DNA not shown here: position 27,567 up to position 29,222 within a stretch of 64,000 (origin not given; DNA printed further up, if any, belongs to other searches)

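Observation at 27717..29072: Solitary single-HKD phospholipase-D-family nuclease with an unrecognisable ~285-aa C-terminal region in an AT-rich insert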

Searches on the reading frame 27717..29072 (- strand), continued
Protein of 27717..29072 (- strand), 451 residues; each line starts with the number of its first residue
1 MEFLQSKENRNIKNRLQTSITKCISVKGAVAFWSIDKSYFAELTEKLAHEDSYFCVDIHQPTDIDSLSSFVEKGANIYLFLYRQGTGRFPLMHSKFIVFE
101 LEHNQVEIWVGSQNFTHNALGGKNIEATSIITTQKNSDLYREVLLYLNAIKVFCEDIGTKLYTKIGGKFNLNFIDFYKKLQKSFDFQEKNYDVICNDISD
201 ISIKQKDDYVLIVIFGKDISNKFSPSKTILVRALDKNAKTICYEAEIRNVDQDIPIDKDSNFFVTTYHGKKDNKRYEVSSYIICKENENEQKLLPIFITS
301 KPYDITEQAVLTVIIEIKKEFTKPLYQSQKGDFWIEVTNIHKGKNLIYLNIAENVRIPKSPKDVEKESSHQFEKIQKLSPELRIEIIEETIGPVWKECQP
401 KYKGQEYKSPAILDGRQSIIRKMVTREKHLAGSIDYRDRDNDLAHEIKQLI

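Call 59: find_encoding_contigs(protein=P0040, flank=9000, max_places=1)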
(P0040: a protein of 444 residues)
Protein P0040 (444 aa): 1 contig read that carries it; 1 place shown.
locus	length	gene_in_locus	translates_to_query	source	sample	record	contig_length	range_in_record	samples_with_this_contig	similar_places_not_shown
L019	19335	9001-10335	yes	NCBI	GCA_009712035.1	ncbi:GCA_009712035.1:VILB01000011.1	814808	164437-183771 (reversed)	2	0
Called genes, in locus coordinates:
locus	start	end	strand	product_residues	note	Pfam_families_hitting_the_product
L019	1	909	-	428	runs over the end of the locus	PF00512:HisKA (faint), PF08448:PAS_4, PF02518:HATPase_c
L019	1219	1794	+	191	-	PF05685:Uma2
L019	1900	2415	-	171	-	PF00160:Pro_isomerase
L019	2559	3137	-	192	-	PF27270:Alr1449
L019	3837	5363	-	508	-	PF01145:Band_7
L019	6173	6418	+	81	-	PF02604:PhdYeFM_antitox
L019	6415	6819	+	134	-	PF01850:PIN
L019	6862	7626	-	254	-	-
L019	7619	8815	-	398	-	PF02463:SMC_N, PF13175:AAA_15, PF13476:AAA_23 (weak), PF13304:AAA_21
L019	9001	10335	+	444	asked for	-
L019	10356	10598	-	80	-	-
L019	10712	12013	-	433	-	PF27551:XisAC_N, PF27132:XisAC_2nd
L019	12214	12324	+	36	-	-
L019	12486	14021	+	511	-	PF11844:DUF3364, PF00148:Oxidored_nitro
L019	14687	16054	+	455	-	PF00148:Oxidored_nitro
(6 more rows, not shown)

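Call 60: search_protein_families(library=phrogs, alignment_id=A3, max_evalue=0.001)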
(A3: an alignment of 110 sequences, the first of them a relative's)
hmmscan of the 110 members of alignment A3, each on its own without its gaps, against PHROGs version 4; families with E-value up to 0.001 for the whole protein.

A. member 1, P0001 (451 aa): 0 families

B. families by the number of members that match (of 110 scanned): 1 family
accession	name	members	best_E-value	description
phrog_31849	-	1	0.00016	-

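Call 78: search_solved_structures(query=A3, max_evalue=1, show_alignments=3)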
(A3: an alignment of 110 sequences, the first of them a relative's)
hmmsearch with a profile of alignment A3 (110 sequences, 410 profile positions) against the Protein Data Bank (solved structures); distinct sequences matched with E-value up to 1: 4.
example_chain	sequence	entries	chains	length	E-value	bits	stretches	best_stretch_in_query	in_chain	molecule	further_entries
7e0m_A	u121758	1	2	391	0.024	16.9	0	101-135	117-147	Phospholipase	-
9lkx_K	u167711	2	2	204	0.42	12.8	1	97-145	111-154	Mitochondrial cardiolipin hydrolase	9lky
4ggj_A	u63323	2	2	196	0.47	12.6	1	99-146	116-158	Mitochondrial cardiolipin hydrolase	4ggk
3nff_A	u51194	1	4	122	0.55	12.4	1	220-271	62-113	RNA polymerase I subunit A49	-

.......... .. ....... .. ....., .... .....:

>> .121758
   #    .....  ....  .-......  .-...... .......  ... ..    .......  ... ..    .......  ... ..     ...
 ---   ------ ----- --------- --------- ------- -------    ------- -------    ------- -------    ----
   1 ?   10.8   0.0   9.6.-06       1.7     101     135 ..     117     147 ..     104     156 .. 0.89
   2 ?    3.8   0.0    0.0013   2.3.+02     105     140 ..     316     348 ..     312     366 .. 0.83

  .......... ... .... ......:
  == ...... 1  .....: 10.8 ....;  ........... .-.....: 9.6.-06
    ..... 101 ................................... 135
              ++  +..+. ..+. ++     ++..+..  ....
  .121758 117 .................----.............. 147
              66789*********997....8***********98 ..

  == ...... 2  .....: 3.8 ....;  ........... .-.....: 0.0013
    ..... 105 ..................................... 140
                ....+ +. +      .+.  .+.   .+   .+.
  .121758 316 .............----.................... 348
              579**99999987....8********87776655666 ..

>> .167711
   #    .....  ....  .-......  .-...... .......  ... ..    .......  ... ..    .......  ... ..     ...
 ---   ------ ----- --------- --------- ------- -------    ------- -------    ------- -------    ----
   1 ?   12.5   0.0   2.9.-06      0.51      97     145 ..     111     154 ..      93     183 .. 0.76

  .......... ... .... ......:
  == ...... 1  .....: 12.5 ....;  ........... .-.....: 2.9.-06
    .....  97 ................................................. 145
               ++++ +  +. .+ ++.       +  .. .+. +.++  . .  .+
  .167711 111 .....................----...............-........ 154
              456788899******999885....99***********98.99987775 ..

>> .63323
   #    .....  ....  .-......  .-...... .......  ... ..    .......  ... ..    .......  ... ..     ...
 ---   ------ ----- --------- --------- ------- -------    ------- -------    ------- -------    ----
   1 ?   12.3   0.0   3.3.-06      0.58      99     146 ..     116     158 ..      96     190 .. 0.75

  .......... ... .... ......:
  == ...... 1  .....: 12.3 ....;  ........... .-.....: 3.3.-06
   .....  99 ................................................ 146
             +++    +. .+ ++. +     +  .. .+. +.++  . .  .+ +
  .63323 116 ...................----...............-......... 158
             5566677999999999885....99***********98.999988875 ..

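Call 85: search_protein_families(library=pfam, proteins=[L014:935-2335:-, L014:2332-2763:-, L014:5026-7410:+, L015:2140-5697:-, L015:6232-7068:-, L015:7128-8114:-, L015:8995-9849:-, L016:288-1640:-, L016:3469-4041:-, L016:4968-5729:+], max_evalue=0.001)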
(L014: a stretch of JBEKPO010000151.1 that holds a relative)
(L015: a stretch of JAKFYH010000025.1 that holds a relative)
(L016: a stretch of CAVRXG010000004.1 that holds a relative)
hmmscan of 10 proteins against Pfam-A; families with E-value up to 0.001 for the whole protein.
L014:935-2335:- (466 aa): 0 families

L014:2332-2763:- (143 aa): 0 families

L014:5026-7410:+ (794 aa): 2 families
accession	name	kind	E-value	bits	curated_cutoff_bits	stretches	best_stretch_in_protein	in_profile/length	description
PF02384.22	N6_Mtase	-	3.1e-50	171.7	20.4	1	171-485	3-278/311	N-6 DNA Methylase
PF12161.14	HsdM_N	-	4.4e-24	86.1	24.5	1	9-145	1-135/135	HsdM N-terminal domain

L015:2140-5697:- (1185 aa): 7 families
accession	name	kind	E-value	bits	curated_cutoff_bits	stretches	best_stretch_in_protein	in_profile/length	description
PF04851.21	ResIII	-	1.1e-37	130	22.5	1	337-485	3-164/164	Type III restriction enzyme, res subunit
PF11907.13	DUF3427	-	2.5e-22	79.9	27.7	1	1035-1179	124-277/280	Domain of unknown function (DUF3427)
PF01230.28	HIT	-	2.5e-21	76.6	21.5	1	13-105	5-97/98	HIT domain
PF00271.37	Helicase_C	-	5.3e-11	43.2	23.5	1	559-659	8-109/110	Helicase conserved C-terminal domain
PF13091.12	PLDc_2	-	2.1e-06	28.1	27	1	160-275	10-115/132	PLD-like domain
PF11969.13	DcpS_C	-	3.6e-06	27.9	24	1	14-102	14-101/114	Scavenger mRNA decapping enzyme C-term binding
PF00270.35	DEAD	-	1.1e-05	25.7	26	1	341-485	3-162/167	DEAD/DEAH box helicase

L015:6232-7068:- (278 aa): 2 families
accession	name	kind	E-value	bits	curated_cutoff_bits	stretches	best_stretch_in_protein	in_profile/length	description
PF03372.29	Exo_endo_phos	-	7.8e-06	26.2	24.5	1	4-270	1-225/225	Endonuclease/Exonuclease/phosphatase family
PF14529.12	Exo_endo_phos_2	-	0.00023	21.4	27.4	0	140-273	14-116/117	Endonuclease-reverse transcriptase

L015:7128-8114:- (328 aa): 1 family
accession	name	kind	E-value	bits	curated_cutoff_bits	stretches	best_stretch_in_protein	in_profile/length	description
PF13391.12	HNH_2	-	8.6e-13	48.4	21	1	225-276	1-65/66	HNH endonuclease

L015:8995-9849:- (284 aa): 0 families

L016:288-1640:- (450 aa): 2 families
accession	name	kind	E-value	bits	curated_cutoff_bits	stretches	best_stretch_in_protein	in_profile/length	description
PF01555.25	N6_N4_Mtase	-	1.1e-26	94.6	26.7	1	197-409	2-219/221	DNA methylase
PF02195.25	ParB_N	-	9.5e-08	32.4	26.3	1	10-78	3-76/95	ParB N-terminal domain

L016:3469-4041:- (190 aa): 1 family
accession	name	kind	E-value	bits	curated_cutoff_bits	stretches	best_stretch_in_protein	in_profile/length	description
PF03235.19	GmrSD_N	-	7.9e-21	75.5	33.2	1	47-112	12-73/199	GmrSD restriction endonuclease, N-terminal domain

L016:4968-5729:+ (253 aa): 0 families

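Call 86: search_dna_similar(query=P0001, collection=plasmids, mode=protein, max_evalue=0.00001, max_rows=15)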
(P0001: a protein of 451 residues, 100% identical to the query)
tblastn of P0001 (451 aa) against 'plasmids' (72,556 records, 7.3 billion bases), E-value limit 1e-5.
No match.

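Call 87: search_dna_similar(query=P0039, collection=plasmids, mode=protein, max_evalue=0.00001, max_rows=15)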
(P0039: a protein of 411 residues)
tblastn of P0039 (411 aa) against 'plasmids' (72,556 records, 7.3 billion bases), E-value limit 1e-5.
No match.

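Call 88: search_dna_similar(query=P0039, collection=phages, mode=protein, max_evalue=0.00001, max_rows=10)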
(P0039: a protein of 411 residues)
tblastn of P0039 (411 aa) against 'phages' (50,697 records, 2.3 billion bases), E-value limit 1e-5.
No match.
